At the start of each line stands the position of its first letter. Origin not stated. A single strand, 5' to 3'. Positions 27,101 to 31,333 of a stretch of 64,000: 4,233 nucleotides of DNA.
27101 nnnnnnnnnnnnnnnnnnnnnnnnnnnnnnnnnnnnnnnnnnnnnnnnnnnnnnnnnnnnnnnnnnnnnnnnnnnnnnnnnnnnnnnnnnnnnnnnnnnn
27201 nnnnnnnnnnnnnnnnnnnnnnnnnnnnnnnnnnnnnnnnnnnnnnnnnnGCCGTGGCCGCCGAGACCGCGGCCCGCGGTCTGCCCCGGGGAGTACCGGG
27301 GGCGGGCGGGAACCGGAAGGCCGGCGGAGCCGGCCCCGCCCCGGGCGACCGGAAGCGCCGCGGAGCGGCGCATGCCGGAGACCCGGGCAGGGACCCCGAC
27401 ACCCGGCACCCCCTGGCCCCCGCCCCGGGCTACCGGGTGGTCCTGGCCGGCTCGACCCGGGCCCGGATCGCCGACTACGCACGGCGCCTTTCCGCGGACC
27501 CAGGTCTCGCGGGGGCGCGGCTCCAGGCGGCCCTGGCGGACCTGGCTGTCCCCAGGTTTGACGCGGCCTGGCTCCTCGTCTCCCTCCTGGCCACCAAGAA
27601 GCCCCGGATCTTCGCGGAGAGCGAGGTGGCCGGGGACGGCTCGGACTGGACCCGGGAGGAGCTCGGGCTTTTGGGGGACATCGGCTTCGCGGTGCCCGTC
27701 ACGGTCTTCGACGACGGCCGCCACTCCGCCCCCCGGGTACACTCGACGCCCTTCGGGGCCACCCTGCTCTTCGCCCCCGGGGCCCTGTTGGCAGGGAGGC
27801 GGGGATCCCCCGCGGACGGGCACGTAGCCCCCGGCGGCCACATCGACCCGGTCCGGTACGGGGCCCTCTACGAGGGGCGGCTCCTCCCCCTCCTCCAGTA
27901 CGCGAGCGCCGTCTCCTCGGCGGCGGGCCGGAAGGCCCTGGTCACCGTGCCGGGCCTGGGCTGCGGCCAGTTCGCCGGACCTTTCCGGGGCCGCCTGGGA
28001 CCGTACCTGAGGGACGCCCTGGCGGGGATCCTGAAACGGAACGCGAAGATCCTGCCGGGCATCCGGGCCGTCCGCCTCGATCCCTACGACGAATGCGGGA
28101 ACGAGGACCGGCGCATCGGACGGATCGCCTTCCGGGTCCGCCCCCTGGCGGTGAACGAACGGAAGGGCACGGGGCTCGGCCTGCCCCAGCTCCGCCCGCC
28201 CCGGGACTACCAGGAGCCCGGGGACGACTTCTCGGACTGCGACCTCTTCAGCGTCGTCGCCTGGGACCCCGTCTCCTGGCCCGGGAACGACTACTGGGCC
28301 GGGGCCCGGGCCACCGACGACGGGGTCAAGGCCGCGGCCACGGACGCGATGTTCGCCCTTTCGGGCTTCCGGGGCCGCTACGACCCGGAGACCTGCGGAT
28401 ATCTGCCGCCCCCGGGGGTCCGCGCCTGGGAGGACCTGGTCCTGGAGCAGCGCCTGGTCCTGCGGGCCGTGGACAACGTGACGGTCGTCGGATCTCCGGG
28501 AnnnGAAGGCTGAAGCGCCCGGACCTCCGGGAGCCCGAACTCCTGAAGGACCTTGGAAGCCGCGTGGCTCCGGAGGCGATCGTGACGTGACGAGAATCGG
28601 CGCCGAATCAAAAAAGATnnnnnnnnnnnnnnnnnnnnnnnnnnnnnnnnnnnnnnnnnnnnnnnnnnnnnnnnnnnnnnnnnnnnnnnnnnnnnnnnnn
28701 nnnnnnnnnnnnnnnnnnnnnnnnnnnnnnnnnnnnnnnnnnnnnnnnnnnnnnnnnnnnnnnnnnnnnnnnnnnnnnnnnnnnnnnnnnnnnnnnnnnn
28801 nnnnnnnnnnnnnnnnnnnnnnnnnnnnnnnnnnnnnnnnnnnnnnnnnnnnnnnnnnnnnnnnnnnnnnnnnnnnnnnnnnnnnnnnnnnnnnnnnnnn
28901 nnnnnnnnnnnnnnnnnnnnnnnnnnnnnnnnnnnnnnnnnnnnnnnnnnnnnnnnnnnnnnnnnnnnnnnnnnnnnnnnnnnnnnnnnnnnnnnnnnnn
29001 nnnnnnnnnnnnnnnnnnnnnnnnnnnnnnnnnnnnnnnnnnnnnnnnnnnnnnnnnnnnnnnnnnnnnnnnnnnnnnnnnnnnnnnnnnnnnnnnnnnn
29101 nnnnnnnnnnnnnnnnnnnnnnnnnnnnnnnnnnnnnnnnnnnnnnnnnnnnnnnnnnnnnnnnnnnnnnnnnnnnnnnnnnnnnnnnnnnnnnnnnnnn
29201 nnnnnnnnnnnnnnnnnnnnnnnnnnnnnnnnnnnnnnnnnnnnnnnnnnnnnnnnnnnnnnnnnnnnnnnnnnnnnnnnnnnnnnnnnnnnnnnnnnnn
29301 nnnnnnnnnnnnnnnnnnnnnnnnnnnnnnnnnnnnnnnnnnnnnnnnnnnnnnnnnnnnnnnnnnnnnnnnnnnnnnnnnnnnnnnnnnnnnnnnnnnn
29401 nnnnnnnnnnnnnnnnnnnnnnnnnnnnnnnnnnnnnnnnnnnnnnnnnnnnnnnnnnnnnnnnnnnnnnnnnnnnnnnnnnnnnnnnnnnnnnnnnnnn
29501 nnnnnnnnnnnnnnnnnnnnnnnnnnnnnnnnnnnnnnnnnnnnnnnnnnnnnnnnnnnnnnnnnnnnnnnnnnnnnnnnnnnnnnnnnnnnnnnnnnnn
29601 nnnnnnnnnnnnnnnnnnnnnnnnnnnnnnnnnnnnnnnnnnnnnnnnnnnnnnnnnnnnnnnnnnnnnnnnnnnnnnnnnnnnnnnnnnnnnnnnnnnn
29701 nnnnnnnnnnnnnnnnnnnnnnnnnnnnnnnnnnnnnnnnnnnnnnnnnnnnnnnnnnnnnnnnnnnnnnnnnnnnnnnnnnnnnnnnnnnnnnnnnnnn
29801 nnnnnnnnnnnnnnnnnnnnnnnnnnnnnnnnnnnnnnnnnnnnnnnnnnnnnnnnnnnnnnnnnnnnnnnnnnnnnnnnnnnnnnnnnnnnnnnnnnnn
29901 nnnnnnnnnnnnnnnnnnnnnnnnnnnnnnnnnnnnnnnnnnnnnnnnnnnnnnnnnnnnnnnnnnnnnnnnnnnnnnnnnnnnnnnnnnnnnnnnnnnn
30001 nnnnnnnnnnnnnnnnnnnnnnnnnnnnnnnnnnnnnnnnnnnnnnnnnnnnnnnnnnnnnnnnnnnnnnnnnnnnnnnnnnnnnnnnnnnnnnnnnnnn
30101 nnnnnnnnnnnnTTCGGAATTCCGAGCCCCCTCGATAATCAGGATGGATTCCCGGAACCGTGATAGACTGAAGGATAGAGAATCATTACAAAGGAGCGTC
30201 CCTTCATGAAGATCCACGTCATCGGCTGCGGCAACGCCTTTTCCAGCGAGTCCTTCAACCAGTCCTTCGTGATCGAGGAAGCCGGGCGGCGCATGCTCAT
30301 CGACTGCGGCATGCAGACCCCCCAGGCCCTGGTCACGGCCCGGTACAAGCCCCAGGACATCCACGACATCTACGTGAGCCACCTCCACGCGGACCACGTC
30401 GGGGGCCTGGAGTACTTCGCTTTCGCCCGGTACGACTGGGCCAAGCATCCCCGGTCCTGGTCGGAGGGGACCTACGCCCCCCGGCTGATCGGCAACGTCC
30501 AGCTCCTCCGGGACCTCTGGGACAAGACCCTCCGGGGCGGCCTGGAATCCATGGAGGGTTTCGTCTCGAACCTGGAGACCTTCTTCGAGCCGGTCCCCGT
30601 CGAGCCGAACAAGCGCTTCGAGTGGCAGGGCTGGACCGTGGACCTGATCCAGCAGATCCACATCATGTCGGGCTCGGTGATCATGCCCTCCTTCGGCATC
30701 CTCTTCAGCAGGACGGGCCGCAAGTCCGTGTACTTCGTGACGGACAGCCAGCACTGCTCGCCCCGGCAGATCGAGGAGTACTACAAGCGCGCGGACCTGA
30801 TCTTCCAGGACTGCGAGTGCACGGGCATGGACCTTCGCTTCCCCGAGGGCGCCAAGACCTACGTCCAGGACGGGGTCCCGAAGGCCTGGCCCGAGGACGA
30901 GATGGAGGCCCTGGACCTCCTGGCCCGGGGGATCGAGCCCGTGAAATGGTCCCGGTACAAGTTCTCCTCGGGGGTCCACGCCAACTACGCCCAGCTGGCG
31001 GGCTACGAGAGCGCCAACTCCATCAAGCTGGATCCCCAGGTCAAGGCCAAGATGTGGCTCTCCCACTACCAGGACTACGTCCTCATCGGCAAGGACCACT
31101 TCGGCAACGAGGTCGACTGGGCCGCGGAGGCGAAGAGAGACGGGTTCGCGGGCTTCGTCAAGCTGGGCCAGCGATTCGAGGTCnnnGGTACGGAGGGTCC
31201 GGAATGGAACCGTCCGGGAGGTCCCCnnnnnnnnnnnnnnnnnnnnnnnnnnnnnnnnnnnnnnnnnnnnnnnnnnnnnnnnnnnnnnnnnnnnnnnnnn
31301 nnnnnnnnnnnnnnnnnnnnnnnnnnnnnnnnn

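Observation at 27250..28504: About 400-aa uncharacterized domain fused C-terminally to an ADP-ribosylglycohydrolase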

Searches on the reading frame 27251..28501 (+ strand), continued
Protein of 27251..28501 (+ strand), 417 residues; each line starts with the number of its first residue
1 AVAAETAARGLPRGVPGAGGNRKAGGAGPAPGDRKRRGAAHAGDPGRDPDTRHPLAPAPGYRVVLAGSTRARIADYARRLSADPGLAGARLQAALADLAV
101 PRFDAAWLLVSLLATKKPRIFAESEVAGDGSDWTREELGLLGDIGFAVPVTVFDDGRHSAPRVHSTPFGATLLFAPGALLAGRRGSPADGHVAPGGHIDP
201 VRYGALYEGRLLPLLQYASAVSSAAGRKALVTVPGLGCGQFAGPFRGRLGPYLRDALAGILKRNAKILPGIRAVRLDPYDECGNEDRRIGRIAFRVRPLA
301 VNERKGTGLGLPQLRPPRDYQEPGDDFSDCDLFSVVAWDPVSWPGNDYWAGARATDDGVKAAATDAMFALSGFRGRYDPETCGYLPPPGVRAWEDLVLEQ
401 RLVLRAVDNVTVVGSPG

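Call 55: search_protein_families(library=pfam, proteins=[P0236, P0240, P0239, P0252, P0254, P0257, P0259, P0271, P0278, P0247], max_evalue=0.0001)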
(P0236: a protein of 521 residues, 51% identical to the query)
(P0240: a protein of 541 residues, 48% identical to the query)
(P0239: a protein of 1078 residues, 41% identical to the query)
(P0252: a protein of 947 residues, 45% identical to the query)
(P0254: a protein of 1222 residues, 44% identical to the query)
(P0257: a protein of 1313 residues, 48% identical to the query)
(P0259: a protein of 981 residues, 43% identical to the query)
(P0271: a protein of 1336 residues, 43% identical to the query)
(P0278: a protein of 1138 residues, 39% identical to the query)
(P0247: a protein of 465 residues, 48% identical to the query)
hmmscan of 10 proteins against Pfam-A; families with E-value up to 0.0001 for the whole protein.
P0236 (521 aa): 1 family
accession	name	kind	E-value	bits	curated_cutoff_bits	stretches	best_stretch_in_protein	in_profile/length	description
PF24754.1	MavL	-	2.4e-134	447.8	27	1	170-495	1-325/325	Macrodomain effector MavL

P0240 (541 aa): 1 family
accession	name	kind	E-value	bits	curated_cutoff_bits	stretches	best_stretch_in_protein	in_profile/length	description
PF24754.1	MavL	-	1.7e-135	451.5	27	1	184-509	3-325/325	Macrodomain effector MavL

P0239 (1078 aa): 2 families
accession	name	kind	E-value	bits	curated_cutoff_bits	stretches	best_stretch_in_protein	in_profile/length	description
PF24754.1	MavL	-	1.9e-171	569.7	27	2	504-853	1-320/325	Macrodomain effector MavL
PF16062.10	MavL-like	-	3e-08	33.4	27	1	669-838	252-416/448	ADP-ribosylhydrolase MavL-like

P0252 (947 aa): 2 families
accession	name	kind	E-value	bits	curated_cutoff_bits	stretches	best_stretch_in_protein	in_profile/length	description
PF24754.1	MavL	-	1.5e-119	399.1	27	1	276-616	1-325/325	Macrodomain effector MavL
PF16062.10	MavL-like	-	6e-08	32.4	27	1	415-593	242-411/448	ADP-ribosylhydrolase MavL-like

P0254 (1222 aa): 2 families
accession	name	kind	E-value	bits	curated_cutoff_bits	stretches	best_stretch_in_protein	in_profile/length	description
PF24754.1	MavL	-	2e-122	408.6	27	1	722-1057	1-325/325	Macrodomain effector MavL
PF16062.10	MavL-like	-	2.4e-05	23.8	27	1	864-1031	247-409/448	ADP-ribosylhydrolase MavL-like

P0257 (1313 aa): 5 families
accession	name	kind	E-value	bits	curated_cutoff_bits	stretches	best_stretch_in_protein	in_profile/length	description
PF24754.1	MavL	-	1.7e-115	385.8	27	1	869-1199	1-321/325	Macrodomain effector MavL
PF13857.12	Ank_5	-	4.8e-10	40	27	0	717-753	17-53/56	Ankyrin repeats (many copies)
PF12796.13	Ank_2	-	3.1e-08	34.5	27.3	0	717-758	30-69/90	Ankyrin repeats (3 copies)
PF00023.36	Ank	-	1.9e-07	31.4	21.1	0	718-746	4-32/33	Ankyrin repeat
PF13606.12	Ank_3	-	1.2e-05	25.7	22.3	0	718-742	4-28/30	Ankyrin repeat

P0259 (981 aa): 2 families
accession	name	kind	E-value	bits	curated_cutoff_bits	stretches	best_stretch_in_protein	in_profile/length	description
PF24754.1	MavL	-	2.5e-123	411.6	27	1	6-340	1-325/325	Macrodomain effector MavL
PF16062.10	MavL-like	-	2.9e-05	23.6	27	1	146-314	245-410/448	ADP-ribosylhydrolase MavL-like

P0271 (1336 aa): 1 family
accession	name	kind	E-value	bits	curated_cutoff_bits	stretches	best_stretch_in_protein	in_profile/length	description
PF24754.1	MavL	-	3e-103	345.6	27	1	493-825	1-325/325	Macrodomain effector MavL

P0278 (1138 aa): 2 families
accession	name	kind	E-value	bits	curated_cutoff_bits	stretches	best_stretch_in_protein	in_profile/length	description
PF24754.1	MavL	-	2e-110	369.1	27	1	6-348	1-325/325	Macrodomain effector MavL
PF20980.2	lpg1496_N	-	2.7e-14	53.7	27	0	842-956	13-124/134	lpg1496 N-terminal domain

P0247 (465 aa): 1 family
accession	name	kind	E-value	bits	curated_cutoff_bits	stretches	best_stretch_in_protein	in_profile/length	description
PF24754.1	MavL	-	3.2e-136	453.9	27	1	117-440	1-325/325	Macrodomain effector MavL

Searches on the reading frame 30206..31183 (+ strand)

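Call 3: search_protein_families(library=pfam, proteins=[window:30206-31183:+], max_evalue=0.1)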
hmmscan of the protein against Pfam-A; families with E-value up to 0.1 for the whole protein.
window:30206-31183:+ (326 aa): 3 families
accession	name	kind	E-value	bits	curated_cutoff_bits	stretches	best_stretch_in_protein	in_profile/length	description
PF23023.1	Anti-Pycsar_Apyc1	-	1e-20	74.7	50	1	2-155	4-149/250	Anti-Pycsar protein Apyc1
PF00753.33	Lactamase_B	-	4.4e-13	50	22.7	1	18-75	6-67/196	Metallo-beta-lactamase superfamily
PF12706.13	Lactamase_B_2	-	3.5e-11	43.5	27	2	122-209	79-170/200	Beta-lactamase superfamily domain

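Call 44: search_protein_families(library=padloc, proteins=[window:30206-31183:+], max_evalue=0.001)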
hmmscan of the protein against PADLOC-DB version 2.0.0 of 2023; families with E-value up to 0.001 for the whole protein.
window:30206-31183:+ (326 aa): 0 families
